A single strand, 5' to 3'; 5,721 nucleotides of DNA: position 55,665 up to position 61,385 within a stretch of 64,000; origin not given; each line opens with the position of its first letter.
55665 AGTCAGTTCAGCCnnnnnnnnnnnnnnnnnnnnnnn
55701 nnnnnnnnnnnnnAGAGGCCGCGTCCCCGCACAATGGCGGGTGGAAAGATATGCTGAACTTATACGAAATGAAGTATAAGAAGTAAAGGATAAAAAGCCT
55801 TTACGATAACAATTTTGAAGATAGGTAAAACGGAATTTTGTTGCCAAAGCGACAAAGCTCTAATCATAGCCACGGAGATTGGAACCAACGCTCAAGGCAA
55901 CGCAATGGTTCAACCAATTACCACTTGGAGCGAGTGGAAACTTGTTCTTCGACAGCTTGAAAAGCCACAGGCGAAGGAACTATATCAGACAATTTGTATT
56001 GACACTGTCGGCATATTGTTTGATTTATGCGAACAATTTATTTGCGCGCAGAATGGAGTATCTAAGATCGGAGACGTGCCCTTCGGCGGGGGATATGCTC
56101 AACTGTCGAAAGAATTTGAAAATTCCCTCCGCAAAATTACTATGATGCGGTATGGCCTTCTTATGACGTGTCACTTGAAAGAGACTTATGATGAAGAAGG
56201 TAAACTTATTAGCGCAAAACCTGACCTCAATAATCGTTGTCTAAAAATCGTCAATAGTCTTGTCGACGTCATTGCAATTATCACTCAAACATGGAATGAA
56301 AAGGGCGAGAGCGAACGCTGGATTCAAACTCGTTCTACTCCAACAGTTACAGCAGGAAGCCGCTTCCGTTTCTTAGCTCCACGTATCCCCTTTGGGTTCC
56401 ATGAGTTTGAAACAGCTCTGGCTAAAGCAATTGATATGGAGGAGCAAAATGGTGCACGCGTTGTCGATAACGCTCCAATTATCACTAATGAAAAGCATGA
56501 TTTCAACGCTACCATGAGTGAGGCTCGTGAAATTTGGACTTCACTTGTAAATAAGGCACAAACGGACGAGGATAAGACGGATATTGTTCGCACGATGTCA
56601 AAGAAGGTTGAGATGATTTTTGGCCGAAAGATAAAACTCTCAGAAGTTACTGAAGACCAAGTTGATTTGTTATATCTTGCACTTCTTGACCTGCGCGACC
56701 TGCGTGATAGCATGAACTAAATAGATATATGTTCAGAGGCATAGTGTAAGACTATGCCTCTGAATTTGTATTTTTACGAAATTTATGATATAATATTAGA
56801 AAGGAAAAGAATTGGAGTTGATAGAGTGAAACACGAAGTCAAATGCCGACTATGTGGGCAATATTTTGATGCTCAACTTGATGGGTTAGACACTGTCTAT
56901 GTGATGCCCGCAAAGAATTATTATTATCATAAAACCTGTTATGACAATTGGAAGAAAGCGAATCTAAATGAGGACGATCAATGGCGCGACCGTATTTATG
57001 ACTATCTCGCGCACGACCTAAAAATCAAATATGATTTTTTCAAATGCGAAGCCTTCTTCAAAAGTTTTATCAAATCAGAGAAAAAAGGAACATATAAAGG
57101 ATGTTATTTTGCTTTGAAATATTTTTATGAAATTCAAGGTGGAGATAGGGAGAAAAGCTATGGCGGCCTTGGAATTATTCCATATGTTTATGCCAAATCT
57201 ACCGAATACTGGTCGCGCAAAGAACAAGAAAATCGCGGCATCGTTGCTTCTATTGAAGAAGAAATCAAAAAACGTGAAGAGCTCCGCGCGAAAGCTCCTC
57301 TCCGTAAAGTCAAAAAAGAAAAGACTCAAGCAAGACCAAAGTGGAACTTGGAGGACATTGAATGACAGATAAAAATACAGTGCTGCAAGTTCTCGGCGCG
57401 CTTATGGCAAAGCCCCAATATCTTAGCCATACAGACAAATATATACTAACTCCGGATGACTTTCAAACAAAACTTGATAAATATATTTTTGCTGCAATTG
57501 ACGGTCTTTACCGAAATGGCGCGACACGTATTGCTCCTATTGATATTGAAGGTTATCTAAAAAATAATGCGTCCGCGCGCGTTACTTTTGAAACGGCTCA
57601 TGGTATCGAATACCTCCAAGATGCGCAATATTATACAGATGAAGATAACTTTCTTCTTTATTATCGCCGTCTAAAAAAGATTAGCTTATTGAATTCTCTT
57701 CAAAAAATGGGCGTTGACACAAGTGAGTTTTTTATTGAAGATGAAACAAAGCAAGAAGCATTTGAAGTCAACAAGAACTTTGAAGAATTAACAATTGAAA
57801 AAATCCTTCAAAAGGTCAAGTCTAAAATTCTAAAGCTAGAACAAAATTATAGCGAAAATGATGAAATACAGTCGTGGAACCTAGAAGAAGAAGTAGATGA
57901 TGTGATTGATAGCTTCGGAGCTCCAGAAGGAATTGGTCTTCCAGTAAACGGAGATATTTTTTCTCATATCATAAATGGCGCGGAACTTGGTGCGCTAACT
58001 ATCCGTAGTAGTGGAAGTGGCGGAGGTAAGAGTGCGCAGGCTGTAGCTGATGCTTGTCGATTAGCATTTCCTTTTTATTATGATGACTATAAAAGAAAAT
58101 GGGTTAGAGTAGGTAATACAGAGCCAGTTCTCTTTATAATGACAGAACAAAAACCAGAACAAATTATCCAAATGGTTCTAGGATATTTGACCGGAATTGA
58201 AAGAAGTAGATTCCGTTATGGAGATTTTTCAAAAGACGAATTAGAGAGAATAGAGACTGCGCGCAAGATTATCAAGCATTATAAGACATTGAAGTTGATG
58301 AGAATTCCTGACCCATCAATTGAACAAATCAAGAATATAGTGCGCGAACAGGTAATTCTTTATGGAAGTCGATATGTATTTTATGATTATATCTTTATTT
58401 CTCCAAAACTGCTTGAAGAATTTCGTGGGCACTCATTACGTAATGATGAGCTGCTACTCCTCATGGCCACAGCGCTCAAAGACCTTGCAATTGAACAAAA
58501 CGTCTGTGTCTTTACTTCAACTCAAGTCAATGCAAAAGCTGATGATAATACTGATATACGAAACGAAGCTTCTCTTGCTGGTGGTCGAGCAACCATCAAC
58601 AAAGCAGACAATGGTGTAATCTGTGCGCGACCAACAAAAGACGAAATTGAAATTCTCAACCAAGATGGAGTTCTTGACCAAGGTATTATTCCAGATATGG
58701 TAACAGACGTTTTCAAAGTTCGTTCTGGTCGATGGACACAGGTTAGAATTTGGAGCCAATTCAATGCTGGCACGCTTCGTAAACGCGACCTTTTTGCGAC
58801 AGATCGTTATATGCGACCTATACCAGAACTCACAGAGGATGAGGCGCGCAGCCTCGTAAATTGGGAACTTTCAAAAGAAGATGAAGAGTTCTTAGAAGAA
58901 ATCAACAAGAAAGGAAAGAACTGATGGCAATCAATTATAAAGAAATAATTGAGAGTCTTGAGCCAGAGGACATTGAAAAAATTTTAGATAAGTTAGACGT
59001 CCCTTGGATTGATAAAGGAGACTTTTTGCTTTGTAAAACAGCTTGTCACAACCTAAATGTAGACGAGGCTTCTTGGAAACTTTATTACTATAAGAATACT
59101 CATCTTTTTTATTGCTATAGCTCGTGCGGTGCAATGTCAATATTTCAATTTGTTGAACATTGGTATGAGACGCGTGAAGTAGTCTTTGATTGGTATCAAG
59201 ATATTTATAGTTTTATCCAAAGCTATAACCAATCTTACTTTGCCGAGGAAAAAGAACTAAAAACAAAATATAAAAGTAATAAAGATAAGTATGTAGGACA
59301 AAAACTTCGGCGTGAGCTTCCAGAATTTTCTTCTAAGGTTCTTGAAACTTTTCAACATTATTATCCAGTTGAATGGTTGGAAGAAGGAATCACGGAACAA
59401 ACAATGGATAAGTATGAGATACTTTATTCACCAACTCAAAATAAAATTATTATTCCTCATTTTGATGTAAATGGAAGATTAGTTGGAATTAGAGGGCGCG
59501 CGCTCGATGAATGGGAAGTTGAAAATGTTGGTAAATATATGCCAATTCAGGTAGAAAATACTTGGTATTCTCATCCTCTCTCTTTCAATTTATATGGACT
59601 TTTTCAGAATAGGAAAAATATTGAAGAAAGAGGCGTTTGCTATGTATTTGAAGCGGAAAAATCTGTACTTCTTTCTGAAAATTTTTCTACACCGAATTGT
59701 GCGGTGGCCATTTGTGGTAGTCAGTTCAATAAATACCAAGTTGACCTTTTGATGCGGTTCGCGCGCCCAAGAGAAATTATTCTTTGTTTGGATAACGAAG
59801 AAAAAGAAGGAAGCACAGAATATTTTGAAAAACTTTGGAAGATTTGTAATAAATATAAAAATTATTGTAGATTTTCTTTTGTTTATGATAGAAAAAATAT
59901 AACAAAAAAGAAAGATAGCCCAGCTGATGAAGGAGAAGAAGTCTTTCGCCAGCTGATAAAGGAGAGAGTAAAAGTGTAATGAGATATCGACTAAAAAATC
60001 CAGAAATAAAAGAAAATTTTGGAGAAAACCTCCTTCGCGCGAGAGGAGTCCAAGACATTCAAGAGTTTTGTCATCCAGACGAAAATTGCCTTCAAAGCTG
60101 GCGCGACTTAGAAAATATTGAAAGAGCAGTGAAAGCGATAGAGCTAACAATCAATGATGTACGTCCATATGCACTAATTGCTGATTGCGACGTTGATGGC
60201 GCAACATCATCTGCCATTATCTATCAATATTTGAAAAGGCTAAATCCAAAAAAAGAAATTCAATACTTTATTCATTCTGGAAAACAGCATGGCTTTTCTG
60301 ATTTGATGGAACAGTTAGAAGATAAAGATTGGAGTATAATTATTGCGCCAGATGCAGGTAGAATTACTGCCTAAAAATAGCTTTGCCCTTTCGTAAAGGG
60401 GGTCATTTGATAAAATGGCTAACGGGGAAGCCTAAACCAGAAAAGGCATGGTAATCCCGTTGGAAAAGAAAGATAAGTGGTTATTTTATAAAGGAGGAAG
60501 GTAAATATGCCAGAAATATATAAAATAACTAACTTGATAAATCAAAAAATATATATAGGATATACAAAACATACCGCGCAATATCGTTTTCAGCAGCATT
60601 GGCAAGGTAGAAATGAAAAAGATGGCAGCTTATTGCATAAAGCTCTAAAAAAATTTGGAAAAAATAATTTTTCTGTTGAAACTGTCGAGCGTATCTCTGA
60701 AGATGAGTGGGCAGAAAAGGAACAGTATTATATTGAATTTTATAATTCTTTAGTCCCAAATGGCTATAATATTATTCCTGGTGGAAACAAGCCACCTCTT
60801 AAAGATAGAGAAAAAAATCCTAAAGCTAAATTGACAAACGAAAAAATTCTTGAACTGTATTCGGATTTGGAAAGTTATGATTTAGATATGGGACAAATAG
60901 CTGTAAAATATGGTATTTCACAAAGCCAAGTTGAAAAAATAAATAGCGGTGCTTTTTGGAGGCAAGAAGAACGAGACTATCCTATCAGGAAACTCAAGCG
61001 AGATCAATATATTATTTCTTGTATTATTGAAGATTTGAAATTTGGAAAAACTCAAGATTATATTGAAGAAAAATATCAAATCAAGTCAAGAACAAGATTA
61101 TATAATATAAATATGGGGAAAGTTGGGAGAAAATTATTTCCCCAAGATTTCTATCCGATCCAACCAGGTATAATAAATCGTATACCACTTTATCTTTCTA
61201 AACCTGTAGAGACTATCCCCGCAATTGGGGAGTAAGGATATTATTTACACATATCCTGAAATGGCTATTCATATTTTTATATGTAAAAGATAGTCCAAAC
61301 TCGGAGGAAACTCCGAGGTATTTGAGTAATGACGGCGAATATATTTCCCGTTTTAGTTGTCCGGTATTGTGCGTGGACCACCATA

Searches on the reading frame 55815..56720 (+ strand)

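Call 78: search_protein_families(library=pfam, proteins=[window:55815-56720:+], max_evalue=0.01)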
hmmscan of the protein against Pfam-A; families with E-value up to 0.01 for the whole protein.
window:55815-56720:+ (301 aa): 1 family
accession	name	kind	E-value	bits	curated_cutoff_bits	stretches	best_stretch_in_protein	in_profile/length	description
PF13479.12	AAA_24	-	9.9e-29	101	27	1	2-184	12-195/195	AAA domain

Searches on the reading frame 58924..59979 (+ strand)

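Call 11: search_protein_families(library=phrogs, proteins=[window:58924-59979:+])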
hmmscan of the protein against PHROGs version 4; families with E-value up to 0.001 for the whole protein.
window:58924-59979:+ (351 aa): 4 families
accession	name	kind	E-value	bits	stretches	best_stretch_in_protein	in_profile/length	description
phrog_47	-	DNA, RNA and nucleotide metabolism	6.9e-45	154.9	1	9-349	24-334/947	DNA primase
phrog_6444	-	DNA, RNA and nucleotide metabolism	9.5e-12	45.5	1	172-326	201-347/577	DNA primase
phrog_239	-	DNA, RNA and nucleotide metabolism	9.6e-06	25.8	1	49-309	54-276/801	DNA primase/helicase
phrog_33561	-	unknown function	0.00097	20.3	0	258-348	12-109/139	-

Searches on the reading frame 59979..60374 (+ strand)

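Call 78: search_protein_families(library=pfam, proteins=[window:59979-60374:+], max_evalue=0.01)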
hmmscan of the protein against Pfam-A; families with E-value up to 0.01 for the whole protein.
window:59979-60374:+ (131 aa): 1 family
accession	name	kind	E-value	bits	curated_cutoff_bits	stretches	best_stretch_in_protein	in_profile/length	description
PF01368.27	DHH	-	0.00034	21.3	28.1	1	67-126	5-48/125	DHH family, N-terminal domain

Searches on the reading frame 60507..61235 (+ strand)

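Call 78: search_protein_families(library=pfam, proteins=[window:60507-61235:+], max_evalue=0.01)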
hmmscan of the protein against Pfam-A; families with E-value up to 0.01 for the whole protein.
window:60507-61235:+ (242 aa): 1 family
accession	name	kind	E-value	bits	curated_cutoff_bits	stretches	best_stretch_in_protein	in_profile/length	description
PF01541.30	GIY-YIG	-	5.1e-08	33.6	22.6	1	4-88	4-78/78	GIY-YIG catalytic domain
